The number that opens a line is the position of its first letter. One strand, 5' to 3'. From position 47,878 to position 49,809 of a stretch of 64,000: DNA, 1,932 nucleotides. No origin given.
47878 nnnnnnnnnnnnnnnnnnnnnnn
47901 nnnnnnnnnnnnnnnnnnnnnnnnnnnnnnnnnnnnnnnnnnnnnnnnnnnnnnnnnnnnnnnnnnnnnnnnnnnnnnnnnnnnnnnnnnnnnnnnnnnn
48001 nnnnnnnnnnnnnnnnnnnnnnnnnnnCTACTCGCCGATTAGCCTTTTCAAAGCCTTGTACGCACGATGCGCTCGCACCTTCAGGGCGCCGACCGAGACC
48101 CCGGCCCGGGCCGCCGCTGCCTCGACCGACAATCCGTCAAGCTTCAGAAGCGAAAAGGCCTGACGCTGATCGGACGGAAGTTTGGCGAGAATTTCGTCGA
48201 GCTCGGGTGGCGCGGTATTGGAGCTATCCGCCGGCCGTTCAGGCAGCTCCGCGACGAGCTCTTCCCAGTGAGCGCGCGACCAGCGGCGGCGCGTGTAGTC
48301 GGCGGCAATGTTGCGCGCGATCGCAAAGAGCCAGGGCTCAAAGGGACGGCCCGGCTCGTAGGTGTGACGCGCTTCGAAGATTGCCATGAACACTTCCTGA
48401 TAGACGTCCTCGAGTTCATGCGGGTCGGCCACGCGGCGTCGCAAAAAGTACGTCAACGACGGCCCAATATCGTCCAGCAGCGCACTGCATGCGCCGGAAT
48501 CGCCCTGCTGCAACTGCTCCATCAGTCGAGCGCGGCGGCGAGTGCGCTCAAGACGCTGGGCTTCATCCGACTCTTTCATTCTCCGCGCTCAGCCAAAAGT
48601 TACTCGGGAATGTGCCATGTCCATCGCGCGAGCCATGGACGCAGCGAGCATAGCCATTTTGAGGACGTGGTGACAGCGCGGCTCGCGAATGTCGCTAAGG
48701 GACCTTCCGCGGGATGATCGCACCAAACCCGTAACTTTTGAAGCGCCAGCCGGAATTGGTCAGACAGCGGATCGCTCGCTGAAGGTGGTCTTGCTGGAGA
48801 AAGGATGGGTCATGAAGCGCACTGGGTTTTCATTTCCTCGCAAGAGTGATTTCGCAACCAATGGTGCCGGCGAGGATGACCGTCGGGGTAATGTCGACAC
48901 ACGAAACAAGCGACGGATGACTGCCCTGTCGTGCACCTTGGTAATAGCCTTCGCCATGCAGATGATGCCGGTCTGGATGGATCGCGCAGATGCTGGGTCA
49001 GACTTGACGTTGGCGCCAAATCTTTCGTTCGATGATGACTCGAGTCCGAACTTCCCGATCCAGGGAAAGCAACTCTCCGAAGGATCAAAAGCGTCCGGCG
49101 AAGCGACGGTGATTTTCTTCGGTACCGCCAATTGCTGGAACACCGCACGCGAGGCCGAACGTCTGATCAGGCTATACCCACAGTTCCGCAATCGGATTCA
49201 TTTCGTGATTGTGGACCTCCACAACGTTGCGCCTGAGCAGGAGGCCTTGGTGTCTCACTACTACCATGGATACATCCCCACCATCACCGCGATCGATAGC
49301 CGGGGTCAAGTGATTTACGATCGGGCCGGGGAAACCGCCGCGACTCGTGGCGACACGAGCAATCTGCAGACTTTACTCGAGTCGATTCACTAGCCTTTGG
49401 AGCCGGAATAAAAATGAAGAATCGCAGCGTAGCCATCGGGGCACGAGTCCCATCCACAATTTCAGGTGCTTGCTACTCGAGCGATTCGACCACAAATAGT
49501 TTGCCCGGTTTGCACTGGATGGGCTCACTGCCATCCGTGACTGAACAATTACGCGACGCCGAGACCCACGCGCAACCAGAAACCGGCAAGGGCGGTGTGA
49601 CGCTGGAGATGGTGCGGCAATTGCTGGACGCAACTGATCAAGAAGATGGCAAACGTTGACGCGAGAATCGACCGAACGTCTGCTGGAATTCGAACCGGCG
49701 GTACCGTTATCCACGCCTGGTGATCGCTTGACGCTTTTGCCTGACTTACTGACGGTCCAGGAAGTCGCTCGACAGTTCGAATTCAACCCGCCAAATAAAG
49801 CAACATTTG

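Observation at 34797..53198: A 26-nt ECF-type promoter motif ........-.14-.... occurs six times and links a dispersed local regulon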

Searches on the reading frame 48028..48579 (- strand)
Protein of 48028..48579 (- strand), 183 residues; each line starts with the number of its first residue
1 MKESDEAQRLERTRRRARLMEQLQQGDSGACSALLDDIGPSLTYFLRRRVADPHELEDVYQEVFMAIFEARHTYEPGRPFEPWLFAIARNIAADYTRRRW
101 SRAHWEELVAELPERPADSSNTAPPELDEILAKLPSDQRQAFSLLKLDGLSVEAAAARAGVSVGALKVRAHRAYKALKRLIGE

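Call 7: search_protein_families(library=pfam, proteins=[window:48028-48579:-], max_evalue=0.01)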
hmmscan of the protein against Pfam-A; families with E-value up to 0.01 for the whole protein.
window:48028-48579:- (183 aa): 4 families
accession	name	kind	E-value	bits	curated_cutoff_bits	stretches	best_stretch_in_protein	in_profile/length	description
PF04542.20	Sigma70_r2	-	1.3e-16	60.6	24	1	38-101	5-70/71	Sigma-70 region 2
PF08281.18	Sigma70_r4_2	-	8.3e-14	51.4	25.7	1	126-177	3-54/54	Sigma-70, region 4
PF04545.22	Sigma70_r4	-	7.7e-06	25.8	24.1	1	131-178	2-49/50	Sigma-70, region 4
PF07638.17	Sigma70_ECF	-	0.0017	18.7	21.1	0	88-169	83-171/185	ECF sigma factor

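Call 19: find_related_loci(query=window:48028-48579:-, collection=genome_contigs, flank=10000)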
Query window:48028-48579:- (183 aa) in genome_contigs; peptide patterns used: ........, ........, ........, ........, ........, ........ (x = any residue, [..] = any of these).
402 stretches matched a pattern; 16 encode a relative of the query (tblastn E <= 1e-3); 16 distinct loci.
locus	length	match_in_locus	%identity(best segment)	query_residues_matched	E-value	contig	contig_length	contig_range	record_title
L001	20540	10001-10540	69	1-181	1e-75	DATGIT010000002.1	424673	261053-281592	MAG TPA_asm: Candidatus Binataceae bacterium isolate SMAG_U9814 k141_315178, whole genome shotgun sequence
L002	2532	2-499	59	16-182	2e-58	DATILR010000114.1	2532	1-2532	MAG TPA_asm: Candidatus Binatus sp. isolate SMAG_U15749 k141_30098, whole genome shotgun sequence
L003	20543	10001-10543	54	1-182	4e-53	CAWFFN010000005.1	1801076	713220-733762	MAG: uncultured delta proteobacterium isolate MFD00822.bin.1.250 genome assembly, contig: contig_26365, whole genome sho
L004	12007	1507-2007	53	12-181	1e-45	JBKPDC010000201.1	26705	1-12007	MAG: Thermodesulfobacteriota bacterium isolate GB_EKS_MAG_00034 GB_EKS_000001849187, whole genome shotgun sequence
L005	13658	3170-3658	50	20-181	4e-43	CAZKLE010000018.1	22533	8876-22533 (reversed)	MAG TPA_asm: uncultured Myxococcales bacterium isolate binchicken_co253_39 genome assembly, contig: NODE_1179_length_225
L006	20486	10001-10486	57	20-181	2e-41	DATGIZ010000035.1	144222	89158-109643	MAG TPA_asm: Candidatus Binatia bacterium isolate SMAG_U9820 k141_488673, whole genome shotgun sequence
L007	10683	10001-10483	48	19-179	4e-40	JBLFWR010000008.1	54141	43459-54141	MAG: Candidatus Binatia bacterium isolate 3300053785_131 Ga0535658_0000742, whole genome shotgun sequence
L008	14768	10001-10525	41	11-181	9e-37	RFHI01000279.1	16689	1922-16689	MAG: Candidatus Dadabacteria bacterium isolate J046 k99_1671881, whole genome shotgun sequence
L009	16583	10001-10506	62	1-168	1e-50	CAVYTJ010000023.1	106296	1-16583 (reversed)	MAG: uncultured delta proteobacterium isolate MFD06092.bin.1.266 genome assembly, contig: contig_52930, whole genome sho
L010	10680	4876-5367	35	19-178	7e-25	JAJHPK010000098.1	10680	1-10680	MAG: Nitrosomonas sp. isolate GW-Mt58 NODE_397_length_10680_cov_17.034114, whole genome shotgun sequence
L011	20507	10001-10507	33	19-183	1e-23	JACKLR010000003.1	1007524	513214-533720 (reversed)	MAG: Burkholderiales bacterium isolate HK-STAS-PROT-97 HK-STAS-PROT-97_3, whole genome shotgun sequence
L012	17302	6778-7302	31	13-183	4e-23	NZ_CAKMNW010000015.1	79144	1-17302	Candidatus Nitrotoga sp. M5, whole genome shotgun sequence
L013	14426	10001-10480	34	19-178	3e-20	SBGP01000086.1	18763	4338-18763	MAG: Deltaproteobacteria bacterium isolate M1803 scaffold_446_1, whole genome shotgun sequence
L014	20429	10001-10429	33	49-183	1e-12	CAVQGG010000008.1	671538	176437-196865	MAG: uncultured Solirubrobacteraceae bacterium isolate MFD05512.bin.2.180 genome assembly, contig: contig_7153, whole ge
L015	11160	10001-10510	33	18-183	8e-24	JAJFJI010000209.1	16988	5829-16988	MAG: Nitrosomonas sp. isolate OFTM215 OFTM215_208, whole genome shotgun sequence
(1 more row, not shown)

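Call 33: search_protein_families(library=ncbifam, proteins=[window:48028-48579:-], max_evalue=0.01)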
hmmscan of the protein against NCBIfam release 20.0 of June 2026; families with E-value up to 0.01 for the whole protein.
window:48028-48579:- (183 aa): 81 families (the best 25 are shown)
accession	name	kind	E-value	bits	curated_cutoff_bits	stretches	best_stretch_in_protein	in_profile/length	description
NF009188.0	PRK12536.1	subfamily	8e-32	110.7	250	1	5-181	7-186/190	RNA polymerase sigma factor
NF009165.0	PRK12512.1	equivalog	5.4e-30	104.4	198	1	13-181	6-179/184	RNA polymerase sigma factor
NF009191.0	PRK12539.1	subfamily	2.3e-29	102.3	171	1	18-182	10-180/185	sigma-70 family RNA polymerase sigma factor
NF009166.1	PRK12513.1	equivalog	2.4e-23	82.8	206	1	17-181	10-186/193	RNA polymerase sigma factor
TIGR02959.1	SigZ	equivalog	2.4e-22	79.6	168.65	1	41-181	7-148/170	RNA polymerase sigma factor SigZ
TIGR02937.1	sigma70-ECF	superfamily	7.7e-22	77.7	42.9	1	30-179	2-163/165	sigma-70 family RNA polymerase sigma factor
NF007230.0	PRK09648.1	subfamily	8.9e-22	77.8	209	1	11-181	8-189/195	RNA polymerase sigma factor ShbA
NF004113.0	PRK05602.1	equivalog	8.1e-21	74.6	208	1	11-180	27-200/211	RNA polymerase sigma factor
NF007215.0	PRK09637.1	equivalog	4.7e-20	72.3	212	1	41-181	13-154/181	RNA polymerase sigma factor SigZ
TIGR02989.1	Sig-70_gvs1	subfamily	5.5e-20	71.9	124.55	1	33-178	5-155/158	RNA polymerase sigma-70 factor, Rhodopirellula/Verrucomicrobium family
TIGR02983.1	SigE-fam_strep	subfamily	3.2e-19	69.4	141.55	1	32-181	9-158/162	SigE family RNA polymerase sigma factor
TIGR02985.1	Sig70_bacteroi1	subfamily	7.4e-19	68.5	126.4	1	33-179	5-160/162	RNA polymerase sigma-70 factor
NF007227.0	PRK09645.1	subfamily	4.9e-17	62.4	202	1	22-181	6-170/177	sigma-70 family RNA polymerase sigma factor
NF009164.0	PRK12511.1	equivalog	5.6e-17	61.9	185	1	35-179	11-157/182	RNA polymerase sigma factor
TIGR02952.1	Sig70_famx2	equivalog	1.9e-16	60.4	206.45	1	19-180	1-169/170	ECF subfamily RNA polymerase sigma factor, BldN family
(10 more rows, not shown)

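Call 61: search_dna_similar(query=window:48028-48579:-, collection=plasmids, mode=protein, max_rows=25)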
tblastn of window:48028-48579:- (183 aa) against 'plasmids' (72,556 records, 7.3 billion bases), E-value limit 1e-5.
Records with a match: 388; places in all: 492; records where one place covers at least 80% of the query: 322.
Best place of each record, by identity: <60% 388.
By first word of the organism name: Rhizobium 105; Pantoea 71; Burkholderia 54; Sinorhizobium 34; Paraburkholderia 16; Shinella 11; Erwinia 8; Agrobacterium 8; Novosphingobium 7; Cupriavidus 6; and 35 more.
By predicted mobility (MOB-suite, as given by PLSDB): non-mobilizable 266; conjugative 73; mobilizable 49.
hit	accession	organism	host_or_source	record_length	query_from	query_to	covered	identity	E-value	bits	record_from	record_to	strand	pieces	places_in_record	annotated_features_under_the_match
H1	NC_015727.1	Cupriavidus necator N-1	soil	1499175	24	180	86%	40.5%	8e-18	87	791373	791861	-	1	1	record has no annotation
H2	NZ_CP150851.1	Burkholderia pyrrocinia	-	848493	24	181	86%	40.0%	1e-16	84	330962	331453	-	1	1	sigma-70 family RNA polymerase sigma factor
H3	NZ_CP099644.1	Paraburkholderia fungorum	Arabidopsis thaliana,pure culture,leaf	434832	24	182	87%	39.6%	1e-12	72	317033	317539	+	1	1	sigma-70 family RNA polymerase sigma factor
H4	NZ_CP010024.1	Paraburkholderia fungorum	Microbial isolate culture,White-rot ...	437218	24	182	87%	39.6%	1e-12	72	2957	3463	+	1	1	sigma-70 family RNA polymerase sigma factor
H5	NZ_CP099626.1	Paraburkholderia fungorum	Arabidopsis thaliana,pure culture,leaf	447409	24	182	87%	39.6%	1e-12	72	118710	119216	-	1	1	sigma-70 family RNA polymerase sigma factor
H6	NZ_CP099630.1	Paraburkholderia fungorum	Arabidopsis thaliana,pure culture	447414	24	182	87%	39.6%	1e-12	72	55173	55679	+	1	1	sigma-70 family RNA polymerase sigma factor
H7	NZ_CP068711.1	Burkholderia thailandensis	soil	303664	24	181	86%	39.0%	6e-17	85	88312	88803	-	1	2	sigma-70 family RNA polymerase sigma factor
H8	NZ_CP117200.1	Pantoea sp. SS70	Solanum tuberosum L.,cell culture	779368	24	180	86%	38.9%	6e-15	79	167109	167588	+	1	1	sigma-70 family RNA polymerase sigma factor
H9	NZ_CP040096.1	Pantoea sp. SO10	whole organism,soil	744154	24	180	86%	38.9%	8e-15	79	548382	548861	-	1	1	sigma-70 family RNA polymerase sigma factor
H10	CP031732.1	Stenotrophomonas rhizophila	Nusuttodinium aeruginosum,whole organism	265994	26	181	85%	39.1%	2e-12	72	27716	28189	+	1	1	sigma-70 family RNA polymerase sigma factor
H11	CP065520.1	Stenotrophomonas rhizophila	Kandelia candel (mangrove),cell culture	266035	26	181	85%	39.1%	2e-12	72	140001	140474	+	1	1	record has no annotation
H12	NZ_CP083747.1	Pseudomonas sp. p1(2021b)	biogas slurry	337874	26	181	85%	39.1%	2e-12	72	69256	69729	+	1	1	sigma-70 family RNA polymerase sigma factor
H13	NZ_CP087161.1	Pseudomonas sp. CIP-10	-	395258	26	181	85%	39.1%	2e-12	72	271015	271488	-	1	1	sigma-70 family RNA polymerase sigma factor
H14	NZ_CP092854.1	Burkholderia contaminans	water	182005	24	181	86%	38.4%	2e-17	86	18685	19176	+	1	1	sigma-70 family RNA polymerase sigma factor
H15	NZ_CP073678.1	Cupriavidus sp. KK10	Isolate,A bacterial consortium from ...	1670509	24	180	86%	38.6%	4e-17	85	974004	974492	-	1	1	none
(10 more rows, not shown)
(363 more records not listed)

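Call 62: get_annotated_region(hit=H2, flank=5000)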
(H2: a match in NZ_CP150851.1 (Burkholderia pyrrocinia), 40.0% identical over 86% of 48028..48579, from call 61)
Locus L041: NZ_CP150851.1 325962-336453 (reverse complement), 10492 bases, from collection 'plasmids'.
description: Burkholderia pyrrocinia strain BX1 plasmid unnamed, complete sequence
organism: Burkholderia pyrrocinia (NCBI taxid 60550)
taxonomy: Bacteria; Pseudomonadota; Betaproteobacteria; Burkholderiales; Burkholderiaceae; Burkholderia; Burkholderia pyrrocinia
host: -; source: -; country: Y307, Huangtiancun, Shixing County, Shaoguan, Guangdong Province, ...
typing (MOB-suite, as given by PLSDB): non-mobilizable
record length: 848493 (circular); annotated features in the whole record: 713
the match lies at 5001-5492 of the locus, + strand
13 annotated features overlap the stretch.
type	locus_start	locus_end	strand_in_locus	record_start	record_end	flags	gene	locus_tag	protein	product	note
CDS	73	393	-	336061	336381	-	-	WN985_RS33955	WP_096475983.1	hypothetical protein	-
CDS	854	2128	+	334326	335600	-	-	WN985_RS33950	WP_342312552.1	hypothetical protein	-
CDS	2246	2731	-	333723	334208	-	-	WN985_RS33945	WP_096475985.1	DoxX family protein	-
CDS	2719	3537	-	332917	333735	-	-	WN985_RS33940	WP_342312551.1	DNA-binding domain-containing protein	-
CDS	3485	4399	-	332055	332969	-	-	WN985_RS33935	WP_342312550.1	DUF692 domain-containing protein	-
CDS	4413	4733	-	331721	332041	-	-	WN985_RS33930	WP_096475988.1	DUF2282 domain-containing protein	-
CDS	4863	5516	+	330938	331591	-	-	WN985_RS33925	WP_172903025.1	sigma-70 family RNA polymerase sigma factor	GO:0006352 - DNA-templated transcription initiation [Evidence IEA]; GO:0006355 - regulation of DNA-templated ...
CDS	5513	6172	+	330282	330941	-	-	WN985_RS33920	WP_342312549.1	NrsF family protein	-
CDS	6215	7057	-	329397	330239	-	-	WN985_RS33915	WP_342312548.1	hypothetical protein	-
CDS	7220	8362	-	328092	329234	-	-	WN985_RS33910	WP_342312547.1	FAD binding domain-containing protein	-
CDS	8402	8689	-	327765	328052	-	-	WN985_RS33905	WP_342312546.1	hypothetical protein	-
CDS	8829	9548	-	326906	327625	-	-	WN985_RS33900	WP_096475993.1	TetR/AcrR family transcriptional regulator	GO:0006355 - regulation of DNA-templated transcription [Evidence IEA]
CDS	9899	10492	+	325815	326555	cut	-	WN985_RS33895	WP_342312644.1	YoaK family protein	-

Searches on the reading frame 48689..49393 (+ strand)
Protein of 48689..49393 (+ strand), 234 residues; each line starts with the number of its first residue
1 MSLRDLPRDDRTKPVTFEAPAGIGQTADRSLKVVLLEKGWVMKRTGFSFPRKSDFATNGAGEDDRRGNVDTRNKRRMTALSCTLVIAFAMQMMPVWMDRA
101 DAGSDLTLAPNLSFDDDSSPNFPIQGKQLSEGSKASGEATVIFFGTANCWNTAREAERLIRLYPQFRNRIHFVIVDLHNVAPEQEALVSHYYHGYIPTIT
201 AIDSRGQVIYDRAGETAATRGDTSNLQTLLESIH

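Call 7: search_protein_families(library=pfam, proteins=[window:48689-49393:+], max_evalue=0.01)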
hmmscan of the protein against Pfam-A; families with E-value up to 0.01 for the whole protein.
window:48689-49393:+ (234 aa): 1 family
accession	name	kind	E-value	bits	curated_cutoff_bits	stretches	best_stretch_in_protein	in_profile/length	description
PF13905.12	Thioredoxin_8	-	0.0053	17.5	27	0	138-190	2-56/94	Thioredoxin-like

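Call 33: search_protein_families(library=ncbifam, proteins=[window:48812-49393:+], max_evalue=0.01)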
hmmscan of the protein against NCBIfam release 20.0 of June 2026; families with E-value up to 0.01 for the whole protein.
window:48812-49393:+ (193 aa): 2 families
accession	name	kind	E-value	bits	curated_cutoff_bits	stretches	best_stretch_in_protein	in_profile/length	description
NF038096.1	thylak_slr1796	equivalog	2e-06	27.4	140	1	94-177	36-122/157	thylakoid membrane photosystem I accumulation factor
NF041202.1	StoA_CxxC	exception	0.0066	16.3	210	1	83-167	41-123/163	endospore biogenesis thiol-disulfide oxidoreductase StoA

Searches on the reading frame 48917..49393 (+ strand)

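Call 59: search_protein_families(library=pfam, proteins=[window:48917-49393:+], max_evalue=1)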
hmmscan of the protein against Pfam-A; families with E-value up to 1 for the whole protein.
window:48917-49393:+ (158 aa): 2 families
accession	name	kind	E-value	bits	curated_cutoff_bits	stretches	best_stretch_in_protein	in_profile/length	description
PF13905.12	Thioredoxin_8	-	0.0022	18.8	27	1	62-114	2-56/94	Thioredoxin-like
PF00578.27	AhpC-TSA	-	0.056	13.8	26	1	50-112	15-77/124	AhpC/TSA family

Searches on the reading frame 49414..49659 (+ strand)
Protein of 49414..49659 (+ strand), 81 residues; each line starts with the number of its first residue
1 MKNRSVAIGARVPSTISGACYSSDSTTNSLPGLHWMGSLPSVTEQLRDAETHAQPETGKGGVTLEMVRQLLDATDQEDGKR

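Call 85: search_protein_families(library=pfam, proteins=[window:49414-49659:+], max_evalue=0.01)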
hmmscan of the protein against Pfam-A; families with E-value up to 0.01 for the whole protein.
window:49414-49659:+ (81 aa): 0 families
